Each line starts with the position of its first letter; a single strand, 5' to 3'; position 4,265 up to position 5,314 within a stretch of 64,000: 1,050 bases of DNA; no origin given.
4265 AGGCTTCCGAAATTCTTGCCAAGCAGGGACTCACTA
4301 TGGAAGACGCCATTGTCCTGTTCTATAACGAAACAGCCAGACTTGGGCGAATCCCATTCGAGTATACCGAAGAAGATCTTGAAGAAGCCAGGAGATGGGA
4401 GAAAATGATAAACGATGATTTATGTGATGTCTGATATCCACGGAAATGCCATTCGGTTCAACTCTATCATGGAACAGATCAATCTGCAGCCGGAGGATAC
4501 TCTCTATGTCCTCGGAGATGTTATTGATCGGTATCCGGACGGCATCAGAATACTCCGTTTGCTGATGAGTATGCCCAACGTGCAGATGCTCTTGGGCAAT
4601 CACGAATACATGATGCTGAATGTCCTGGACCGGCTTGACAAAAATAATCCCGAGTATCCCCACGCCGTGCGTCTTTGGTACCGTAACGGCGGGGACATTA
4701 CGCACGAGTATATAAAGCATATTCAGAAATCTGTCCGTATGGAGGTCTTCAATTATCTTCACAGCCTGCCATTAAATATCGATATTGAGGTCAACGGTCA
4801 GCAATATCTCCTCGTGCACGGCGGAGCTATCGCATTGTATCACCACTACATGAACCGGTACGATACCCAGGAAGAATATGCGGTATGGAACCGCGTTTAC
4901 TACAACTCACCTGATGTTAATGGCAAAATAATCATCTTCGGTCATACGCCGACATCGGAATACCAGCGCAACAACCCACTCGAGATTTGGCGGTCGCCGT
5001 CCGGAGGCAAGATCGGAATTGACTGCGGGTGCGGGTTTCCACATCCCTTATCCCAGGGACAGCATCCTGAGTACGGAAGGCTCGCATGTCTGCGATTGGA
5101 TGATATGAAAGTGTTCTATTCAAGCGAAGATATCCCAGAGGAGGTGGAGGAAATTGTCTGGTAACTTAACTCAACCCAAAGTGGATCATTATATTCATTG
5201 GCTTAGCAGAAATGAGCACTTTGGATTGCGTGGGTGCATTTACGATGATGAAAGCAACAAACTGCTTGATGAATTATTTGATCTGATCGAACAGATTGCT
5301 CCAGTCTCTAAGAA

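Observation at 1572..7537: Three different metallophosphoesterases, each downstream of an antitoxin-like or regulator gene, in one 9-gene operon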

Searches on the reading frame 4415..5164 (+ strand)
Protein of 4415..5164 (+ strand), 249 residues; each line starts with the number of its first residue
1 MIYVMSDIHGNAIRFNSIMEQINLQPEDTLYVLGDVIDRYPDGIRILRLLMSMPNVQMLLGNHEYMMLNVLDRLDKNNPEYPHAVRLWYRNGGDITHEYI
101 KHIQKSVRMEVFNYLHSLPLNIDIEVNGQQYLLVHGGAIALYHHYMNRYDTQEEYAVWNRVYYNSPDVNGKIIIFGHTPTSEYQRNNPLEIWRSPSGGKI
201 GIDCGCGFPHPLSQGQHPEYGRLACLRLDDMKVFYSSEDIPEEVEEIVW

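Call 3: search_protein_families(library=pfam, proteins=[window:4415-5164:+], max_evalue=0.1)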
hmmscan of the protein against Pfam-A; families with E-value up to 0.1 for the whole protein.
window:4415-5164:+ (249 aa): 3 families
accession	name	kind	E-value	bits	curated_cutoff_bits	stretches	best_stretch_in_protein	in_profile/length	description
PF00149.33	Metallophos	-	1.7e-16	61.7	21.5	1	2-181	3-159/191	Calcineurin-like phosphoesterase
PF12850.12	Metallophos_2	-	1.3e-06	28.9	27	1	2-185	3-123/154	Calcineurin-like phosphoesterase superfamily domain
PF06874.16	FBPase_2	-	4.6e-05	22.3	27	1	28-66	185-223/639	Firmicute fructose-1,6-bisphosphatase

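Call 4: search_protein_families(library=phrogs, proteins=[window:4415-5164:+], max_evalue=0.01)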
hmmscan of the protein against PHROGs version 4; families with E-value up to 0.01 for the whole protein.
window:4415-5164:+ (249 aa): 6 families
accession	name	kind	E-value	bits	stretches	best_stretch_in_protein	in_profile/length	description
phrog_246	-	other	4.7e-46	158.7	1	2-244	178-398/417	NinI-like serine-threonine phosphatase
phrog_8238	-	DNA, RNA and nucleotide metabolism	1.1e-08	34.6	1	2-152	174-318/737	RNA ligase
phrog_20114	-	other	5.9e-08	34.1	1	2-103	5-112/131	phosphoesterase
phrog_1649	-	other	4.6e-06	26.5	1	1-72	37-112/308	metallo-phosphoesterase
phrog_9096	-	unknown function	5.1e-06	27.5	1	2-95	15-100/157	-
phrog_547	-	other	4.7e-05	23.6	1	18-71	62-116/245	phosphoesterase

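Call 15: search_protein_families(library=padloc, proteins=[window:4415-5164:+], max_evalue=0.01)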
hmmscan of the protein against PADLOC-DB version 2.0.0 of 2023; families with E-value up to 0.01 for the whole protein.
window:4415-5164:+ (249 aa): 1 family
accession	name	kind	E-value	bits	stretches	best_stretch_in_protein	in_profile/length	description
PDLC03468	REase_II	-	0.0036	14.8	1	136-177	46-85/214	Type II restriction enzyme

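Call 16: search_protein_families(library=ncbifam, proteins=[window:4415-5164:+], max_evalue=0.01)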
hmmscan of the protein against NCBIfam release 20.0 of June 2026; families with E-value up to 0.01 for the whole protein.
window:4415-5164:+ (249 aa): 7 families
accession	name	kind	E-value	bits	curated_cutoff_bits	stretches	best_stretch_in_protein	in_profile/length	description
NF001204.0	PRK00166.1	equivalog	2.3e-14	53.4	176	1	2-80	3-83/276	symmetrical bis(5'-nucleosyl)-tetraphosphatase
NF007425.0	PRK09968.1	equivalog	2.5e-14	53.5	332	1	2-153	17-158/218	protein-serine/threonine phosphatase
NF008516.0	PRK11439.1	equivalog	3.4e-14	53.3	326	1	2-181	19-191/218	protein-serine/threonine phosphatase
TIGR00668.1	apaH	equivalog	4.4e-10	39.5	222.85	1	2-80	3-83/279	bis(5'-nucleosyl)-tetraphosphatase (symmetrical) ApaH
NF006988.0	PRK09453.1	equivalog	0.00012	21.9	117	1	2-38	3-39/183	phosphodiesterase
TIGR04075.1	bacter_Pnkp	equivalog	0.00093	17.5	750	1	30-187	225-383/851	polynucleotide kinase-phosphatase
NF043030.1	T4SS_Wip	domain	0.0087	15.2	300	0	12-79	68-141/330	Dot/Icm T4SS effector Wip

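Call 19: search_solved_structures(query=window:4415-5164:+, max_evalue=0.01)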
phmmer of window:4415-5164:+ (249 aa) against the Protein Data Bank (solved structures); distinct sequences matched with E-value up to 0.01: 11.
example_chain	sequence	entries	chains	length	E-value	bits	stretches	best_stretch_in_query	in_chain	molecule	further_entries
1g5b_A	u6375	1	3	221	8.4e-09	38.2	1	2-180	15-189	SERINE/THREONINE PROTEIN PHOSPHATASE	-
9olz_A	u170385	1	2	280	2.6e-08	36.6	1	3-80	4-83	Bis(5'-nucleosyl)-tetraphosphatase [symmetrical]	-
2dfj_A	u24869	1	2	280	2.6e-08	36.6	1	3-80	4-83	diadenosinetetraphosphatase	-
9ojd_A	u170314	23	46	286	2.8e-08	36.5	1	3-80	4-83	Bis(5'-nucleosyl)-tetraphosphatase [symmetrical] | Bis(5'-nucleosyl)-tetraphosphatase, symmetrical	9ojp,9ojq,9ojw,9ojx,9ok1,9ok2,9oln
2qjc_A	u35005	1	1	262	1.4e-07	34.3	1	2-204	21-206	Diadenosine tetraphosphatase, putative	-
9oly_A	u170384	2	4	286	3.6e-07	32.9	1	3-80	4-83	Bis(5'-nucleosyl)-tetraphosphatase [symmetrical]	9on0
9t9n_A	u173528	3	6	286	1.2e-05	27.9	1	2-74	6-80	Bis(5'-nucleosyl)-tetraphosphatase, symmetrical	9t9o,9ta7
4j6o_A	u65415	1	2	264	4.3e-05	26.1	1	30-219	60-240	Metallophosphoesterase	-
3qfm_A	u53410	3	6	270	0.0002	23.9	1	2-88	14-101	Putative uncharacterized protein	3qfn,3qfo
1xm7_A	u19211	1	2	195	0.0011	21.4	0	24-66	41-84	hypothetical protein aq_1665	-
3rqz_A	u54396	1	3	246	0.0031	20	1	2-83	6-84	Metallophosphoesterase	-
